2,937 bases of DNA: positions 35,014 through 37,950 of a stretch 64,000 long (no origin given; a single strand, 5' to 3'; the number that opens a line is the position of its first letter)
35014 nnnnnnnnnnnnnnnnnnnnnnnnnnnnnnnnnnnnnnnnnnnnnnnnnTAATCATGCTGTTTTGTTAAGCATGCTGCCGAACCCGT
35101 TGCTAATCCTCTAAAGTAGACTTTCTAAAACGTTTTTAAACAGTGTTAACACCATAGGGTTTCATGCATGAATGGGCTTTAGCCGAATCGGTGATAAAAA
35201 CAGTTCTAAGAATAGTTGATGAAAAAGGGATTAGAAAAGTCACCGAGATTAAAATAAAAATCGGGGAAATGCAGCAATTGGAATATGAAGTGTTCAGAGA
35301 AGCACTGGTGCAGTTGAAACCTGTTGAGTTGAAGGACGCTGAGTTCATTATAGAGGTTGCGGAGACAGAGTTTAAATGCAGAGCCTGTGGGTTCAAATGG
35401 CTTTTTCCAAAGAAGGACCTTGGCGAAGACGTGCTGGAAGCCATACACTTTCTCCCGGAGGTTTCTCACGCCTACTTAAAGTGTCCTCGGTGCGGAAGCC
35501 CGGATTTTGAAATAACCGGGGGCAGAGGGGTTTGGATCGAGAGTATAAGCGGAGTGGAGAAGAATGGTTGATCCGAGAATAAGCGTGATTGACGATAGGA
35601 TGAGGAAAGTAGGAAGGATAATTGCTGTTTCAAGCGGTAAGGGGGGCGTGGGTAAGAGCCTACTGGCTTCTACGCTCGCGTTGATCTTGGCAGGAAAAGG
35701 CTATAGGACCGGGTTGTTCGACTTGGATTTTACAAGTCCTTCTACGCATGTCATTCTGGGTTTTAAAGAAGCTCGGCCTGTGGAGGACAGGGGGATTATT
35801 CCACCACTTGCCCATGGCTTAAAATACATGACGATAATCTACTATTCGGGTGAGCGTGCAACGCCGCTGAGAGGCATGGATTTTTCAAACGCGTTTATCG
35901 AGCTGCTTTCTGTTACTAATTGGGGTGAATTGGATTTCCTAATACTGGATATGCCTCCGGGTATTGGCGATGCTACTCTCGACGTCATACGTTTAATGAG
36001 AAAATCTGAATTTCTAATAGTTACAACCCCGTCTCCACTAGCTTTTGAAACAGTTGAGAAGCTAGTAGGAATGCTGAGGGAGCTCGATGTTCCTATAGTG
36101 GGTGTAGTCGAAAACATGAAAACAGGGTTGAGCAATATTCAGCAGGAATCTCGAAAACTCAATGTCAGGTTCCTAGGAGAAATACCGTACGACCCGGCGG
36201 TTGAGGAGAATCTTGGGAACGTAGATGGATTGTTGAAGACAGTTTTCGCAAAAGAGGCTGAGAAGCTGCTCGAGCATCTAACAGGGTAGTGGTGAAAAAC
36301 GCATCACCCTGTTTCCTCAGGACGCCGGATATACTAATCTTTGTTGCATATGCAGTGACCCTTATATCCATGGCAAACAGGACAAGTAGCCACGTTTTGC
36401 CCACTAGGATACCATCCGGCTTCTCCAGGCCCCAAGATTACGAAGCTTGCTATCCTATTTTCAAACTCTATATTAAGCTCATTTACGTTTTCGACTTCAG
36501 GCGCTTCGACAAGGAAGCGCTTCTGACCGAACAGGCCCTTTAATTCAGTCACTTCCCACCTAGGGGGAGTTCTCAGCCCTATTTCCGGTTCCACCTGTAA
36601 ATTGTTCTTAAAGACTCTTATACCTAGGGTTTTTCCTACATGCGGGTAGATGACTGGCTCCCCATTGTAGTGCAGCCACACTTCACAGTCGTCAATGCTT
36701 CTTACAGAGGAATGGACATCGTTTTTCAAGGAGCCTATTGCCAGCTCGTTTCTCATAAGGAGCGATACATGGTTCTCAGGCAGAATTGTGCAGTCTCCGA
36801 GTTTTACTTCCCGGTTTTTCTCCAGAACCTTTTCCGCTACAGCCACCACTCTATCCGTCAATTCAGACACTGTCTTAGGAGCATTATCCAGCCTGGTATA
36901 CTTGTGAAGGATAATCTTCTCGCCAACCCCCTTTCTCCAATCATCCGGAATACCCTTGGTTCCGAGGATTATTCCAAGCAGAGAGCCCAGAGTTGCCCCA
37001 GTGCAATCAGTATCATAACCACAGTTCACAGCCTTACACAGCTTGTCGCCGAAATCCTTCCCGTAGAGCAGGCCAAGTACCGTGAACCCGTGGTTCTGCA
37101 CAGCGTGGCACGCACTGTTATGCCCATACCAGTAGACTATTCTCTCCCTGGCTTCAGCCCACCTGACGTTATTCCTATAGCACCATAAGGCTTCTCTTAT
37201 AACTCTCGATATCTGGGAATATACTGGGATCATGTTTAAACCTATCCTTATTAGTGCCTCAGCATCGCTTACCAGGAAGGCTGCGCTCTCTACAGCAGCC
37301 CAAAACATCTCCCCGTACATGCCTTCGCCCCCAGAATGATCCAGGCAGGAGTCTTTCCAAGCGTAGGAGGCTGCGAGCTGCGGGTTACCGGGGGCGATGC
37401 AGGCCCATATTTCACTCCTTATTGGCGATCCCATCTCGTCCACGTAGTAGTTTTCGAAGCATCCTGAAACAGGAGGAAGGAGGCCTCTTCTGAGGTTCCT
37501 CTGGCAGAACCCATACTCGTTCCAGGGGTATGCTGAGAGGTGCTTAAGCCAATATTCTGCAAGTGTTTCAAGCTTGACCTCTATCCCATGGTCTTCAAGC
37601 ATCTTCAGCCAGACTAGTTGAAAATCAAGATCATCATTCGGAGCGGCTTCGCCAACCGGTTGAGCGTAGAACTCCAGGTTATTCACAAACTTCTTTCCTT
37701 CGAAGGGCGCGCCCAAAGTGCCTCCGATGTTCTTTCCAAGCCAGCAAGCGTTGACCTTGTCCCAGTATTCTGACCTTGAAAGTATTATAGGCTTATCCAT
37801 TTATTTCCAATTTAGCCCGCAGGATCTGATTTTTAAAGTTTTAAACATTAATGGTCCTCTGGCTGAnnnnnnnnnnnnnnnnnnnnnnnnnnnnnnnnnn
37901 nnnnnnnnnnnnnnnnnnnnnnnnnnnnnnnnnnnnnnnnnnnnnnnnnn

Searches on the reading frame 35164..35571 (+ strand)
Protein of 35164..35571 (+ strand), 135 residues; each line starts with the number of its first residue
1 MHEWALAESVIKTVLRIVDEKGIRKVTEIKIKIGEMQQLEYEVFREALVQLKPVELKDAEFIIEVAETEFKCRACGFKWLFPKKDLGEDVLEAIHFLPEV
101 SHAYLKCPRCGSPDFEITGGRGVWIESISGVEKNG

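Call 45: search_protein_families(library=pfam, proteins=[window:35164-35571:+], max_evalue=0.00001)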
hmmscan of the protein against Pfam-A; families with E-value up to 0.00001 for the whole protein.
window:35164-35571:+ (135 aa): 1 family
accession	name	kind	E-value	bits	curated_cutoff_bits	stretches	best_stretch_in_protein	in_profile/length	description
PF01155.25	HypA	-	1.4e-22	80.3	28.9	1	1-128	1-110/112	Hydrogenase/urease nickel incorporation, metallochaperone, hypA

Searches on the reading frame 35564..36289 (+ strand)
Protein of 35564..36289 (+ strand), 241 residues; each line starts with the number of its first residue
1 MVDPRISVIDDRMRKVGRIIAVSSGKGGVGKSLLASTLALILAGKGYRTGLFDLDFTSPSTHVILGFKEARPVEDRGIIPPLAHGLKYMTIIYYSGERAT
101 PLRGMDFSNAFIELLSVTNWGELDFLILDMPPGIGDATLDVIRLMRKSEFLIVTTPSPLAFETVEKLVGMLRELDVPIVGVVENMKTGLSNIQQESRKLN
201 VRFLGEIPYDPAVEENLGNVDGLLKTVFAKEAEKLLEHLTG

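Call 45: search_protein_families(library=pfam, proteins=[window:35564-36289:+], max_evalue=0.00001)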
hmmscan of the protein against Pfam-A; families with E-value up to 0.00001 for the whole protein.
window:35564-36289:+ (241 aa): 4 families
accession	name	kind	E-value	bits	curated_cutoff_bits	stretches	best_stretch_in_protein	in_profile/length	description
PF10609.15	ParA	-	4.3e-53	180.7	27.1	1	16-235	2-237/246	NUBPL iron-transfer P-loop NTPase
PF01656.29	CbiA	-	1.8e-16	60.7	25.4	1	20-216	1-118/125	CobQ/CobB/MinD/ParA nucleotide binding domain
PF13614.12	AAA_31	-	2.6e-10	41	27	1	18-62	2-46/177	AAA domain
PF02374.21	ArsA_ATPase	-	8.8e-06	25.6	24.3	0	23-51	6-34/305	Anion-transporting ATPase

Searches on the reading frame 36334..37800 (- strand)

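Call 45: search_protein_families(library=pfam, proteins=[window:36334-37800:-], max_evalue=0.00001)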
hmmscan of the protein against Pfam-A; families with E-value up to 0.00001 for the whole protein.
window:36334-37800:- (488 aa): 1 family
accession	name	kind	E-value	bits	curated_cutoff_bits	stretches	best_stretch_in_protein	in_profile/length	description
PF03747.19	ADP_ribosyl_GH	-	4.2e-41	141.9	26.2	1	18-286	1-286/287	ADP-ribosylglycohydrolase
